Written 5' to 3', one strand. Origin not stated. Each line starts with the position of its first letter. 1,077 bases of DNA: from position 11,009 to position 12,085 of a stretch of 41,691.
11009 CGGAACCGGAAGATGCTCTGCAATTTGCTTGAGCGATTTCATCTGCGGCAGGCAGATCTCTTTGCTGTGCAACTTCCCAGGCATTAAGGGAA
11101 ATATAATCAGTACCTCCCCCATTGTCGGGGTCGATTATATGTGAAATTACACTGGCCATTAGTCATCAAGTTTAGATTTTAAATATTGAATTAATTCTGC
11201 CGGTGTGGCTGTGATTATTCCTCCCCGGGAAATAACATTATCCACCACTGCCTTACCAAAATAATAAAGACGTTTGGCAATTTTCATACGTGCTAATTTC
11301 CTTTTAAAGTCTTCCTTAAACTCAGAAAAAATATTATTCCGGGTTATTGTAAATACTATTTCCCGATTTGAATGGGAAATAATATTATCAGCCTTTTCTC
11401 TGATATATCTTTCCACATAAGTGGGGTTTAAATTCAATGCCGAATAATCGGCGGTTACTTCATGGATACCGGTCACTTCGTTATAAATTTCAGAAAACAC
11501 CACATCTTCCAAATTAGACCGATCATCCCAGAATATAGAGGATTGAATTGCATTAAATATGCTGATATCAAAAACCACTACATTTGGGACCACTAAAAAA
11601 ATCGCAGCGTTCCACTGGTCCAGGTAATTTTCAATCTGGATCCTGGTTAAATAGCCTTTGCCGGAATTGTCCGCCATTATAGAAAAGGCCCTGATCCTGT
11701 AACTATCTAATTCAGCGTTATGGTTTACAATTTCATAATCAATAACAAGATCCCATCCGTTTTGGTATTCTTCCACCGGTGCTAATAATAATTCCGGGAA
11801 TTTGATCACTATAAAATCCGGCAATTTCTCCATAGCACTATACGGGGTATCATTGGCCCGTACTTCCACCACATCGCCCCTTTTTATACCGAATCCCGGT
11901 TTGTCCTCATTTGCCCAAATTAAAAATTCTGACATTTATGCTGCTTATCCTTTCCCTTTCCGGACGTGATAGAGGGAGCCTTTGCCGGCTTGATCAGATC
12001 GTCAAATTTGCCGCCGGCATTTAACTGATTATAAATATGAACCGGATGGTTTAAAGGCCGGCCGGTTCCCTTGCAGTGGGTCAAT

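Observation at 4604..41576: Perfect 18-mer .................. dispersed at module boundaries, always in the sense of the downstream genes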

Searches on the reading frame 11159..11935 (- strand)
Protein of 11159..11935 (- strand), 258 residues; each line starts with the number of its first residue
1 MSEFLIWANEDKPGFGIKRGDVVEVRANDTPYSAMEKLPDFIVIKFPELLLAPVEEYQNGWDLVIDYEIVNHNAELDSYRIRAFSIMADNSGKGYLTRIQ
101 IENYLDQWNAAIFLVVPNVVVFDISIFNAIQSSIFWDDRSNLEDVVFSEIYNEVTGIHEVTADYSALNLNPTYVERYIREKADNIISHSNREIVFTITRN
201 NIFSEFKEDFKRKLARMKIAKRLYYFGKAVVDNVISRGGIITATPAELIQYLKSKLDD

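Call 91: search_protein_families(library=pfam, proteins=[window:11159-11935:-], max_evalue=0.05)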
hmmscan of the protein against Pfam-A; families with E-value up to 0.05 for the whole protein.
window:11159-11935:- (258 aa): 0 families
